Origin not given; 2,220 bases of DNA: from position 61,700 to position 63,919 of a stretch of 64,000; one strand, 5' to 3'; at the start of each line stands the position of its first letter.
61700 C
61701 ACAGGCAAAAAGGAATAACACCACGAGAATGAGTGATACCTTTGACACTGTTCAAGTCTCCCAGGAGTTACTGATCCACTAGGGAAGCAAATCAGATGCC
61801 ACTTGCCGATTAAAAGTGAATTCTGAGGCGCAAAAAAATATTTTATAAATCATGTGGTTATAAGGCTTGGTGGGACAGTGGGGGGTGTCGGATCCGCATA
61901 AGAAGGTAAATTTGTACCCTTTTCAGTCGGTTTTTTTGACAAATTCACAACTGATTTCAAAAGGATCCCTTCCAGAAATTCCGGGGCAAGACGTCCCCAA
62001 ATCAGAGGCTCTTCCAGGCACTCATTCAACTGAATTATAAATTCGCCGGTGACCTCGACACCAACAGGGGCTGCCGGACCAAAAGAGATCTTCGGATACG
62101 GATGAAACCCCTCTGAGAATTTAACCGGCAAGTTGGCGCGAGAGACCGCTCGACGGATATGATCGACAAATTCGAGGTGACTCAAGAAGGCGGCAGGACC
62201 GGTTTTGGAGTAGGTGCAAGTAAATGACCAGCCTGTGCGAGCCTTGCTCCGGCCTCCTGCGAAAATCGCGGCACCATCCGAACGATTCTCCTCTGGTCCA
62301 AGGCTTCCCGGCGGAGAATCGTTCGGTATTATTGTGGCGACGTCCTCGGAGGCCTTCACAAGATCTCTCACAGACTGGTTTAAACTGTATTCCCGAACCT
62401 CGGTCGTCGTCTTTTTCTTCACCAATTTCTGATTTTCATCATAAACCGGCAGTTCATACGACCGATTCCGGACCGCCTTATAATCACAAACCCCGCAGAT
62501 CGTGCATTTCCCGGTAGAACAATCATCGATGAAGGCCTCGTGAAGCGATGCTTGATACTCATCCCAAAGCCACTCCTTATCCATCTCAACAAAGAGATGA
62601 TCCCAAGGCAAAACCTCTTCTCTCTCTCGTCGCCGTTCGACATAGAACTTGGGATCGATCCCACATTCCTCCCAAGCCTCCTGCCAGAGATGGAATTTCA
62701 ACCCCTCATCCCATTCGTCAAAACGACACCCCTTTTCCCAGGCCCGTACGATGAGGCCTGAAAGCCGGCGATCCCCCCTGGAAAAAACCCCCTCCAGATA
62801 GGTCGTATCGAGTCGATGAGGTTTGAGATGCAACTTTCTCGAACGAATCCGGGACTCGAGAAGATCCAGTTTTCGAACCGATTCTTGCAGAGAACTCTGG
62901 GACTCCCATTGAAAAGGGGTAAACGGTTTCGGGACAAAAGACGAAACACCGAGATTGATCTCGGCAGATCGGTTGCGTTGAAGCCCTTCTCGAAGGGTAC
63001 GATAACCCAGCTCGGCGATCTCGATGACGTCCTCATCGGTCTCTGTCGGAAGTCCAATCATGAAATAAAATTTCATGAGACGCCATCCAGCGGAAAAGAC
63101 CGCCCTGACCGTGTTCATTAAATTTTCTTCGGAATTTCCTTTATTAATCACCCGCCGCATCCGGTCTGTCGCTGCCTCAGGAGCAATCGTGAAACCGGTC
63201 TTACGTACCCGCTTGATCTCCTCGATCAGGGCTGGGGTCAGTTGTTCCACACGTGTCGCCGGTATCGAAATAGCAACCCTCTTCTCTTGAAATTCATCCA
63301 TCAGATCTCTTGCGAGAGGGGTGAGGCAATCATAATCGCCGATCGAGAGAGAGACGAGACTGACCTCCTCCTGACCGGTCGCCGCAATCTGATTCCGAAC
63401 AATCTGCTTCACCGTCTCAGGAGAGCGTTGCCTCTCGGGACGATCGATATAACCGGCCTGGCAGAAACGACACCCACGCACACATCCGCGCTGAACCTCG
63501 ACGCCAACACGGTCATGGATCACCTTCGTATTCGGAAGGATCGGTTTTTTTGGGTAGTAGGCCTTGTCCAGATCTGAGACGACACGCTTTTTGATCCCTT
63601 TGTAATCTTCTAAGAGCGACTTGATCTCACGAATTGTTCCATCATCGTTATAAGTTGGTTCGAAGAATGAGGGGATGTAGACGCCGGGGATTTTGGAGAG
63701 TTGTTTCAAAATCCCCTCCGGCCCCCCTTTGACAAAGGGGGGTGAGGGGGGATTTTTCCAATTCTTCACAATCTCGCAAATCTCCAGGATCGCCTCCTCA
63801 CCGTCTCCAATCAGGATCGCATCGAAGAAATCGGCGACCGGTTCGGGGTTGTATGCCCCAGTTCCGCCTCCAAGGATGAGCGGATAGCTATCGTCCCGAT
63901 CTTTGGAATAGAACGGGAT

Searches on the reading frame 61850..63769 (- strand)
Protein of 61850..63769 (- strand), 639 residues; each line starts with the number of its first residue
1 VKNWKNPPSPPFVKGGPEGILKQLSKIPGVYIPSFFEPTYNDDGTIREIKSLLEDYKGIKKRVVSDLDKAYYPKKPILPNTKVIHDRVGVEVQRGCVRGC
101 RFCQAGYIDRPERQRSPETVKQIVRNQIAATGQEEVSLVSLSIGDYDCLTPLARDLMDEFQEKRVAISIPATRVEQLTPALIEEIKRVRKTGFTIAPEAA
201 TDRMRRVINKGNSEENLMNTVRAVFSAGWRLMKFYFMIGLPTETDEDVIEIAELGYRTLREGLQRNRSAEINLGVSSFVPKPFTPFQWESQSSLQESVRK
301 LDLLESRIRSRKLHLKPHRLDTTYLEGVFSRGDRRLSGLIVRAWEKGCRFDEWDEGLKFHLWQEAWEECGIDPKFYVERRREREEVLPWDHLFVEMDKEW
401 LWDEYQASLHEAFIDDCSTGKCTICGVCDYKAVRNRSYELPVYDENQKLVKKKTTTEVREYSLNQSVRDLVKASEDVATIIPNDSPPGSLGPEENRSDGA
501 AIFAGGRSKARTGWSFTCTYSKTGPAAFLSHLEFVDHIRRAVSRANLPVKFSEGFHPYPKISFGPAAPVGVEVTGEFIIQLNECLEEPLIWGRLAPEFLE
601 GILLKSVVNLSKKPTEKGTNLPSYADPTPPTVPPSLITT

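Call 11: search_protein_families(library=pfam, proteins=[window:61850-63769:-], max_evalue=0.00001)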
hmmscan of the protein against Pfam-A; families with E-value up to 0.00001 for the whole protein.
window:61850-63769:- (639 aa): 2 families
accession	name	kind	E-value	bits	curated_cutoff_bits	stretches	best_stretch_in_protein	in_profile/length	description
PF04055.27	Radical_SAM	-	4.6e-24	85.9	29.5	1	90-254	1-165/166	Radical SAM superfamily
PF10105.14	DUF2344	-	3.2e-23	82.9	23.8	1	518-614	4-101/176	Uncharacterized protein conserved in bacteria (DUF2344)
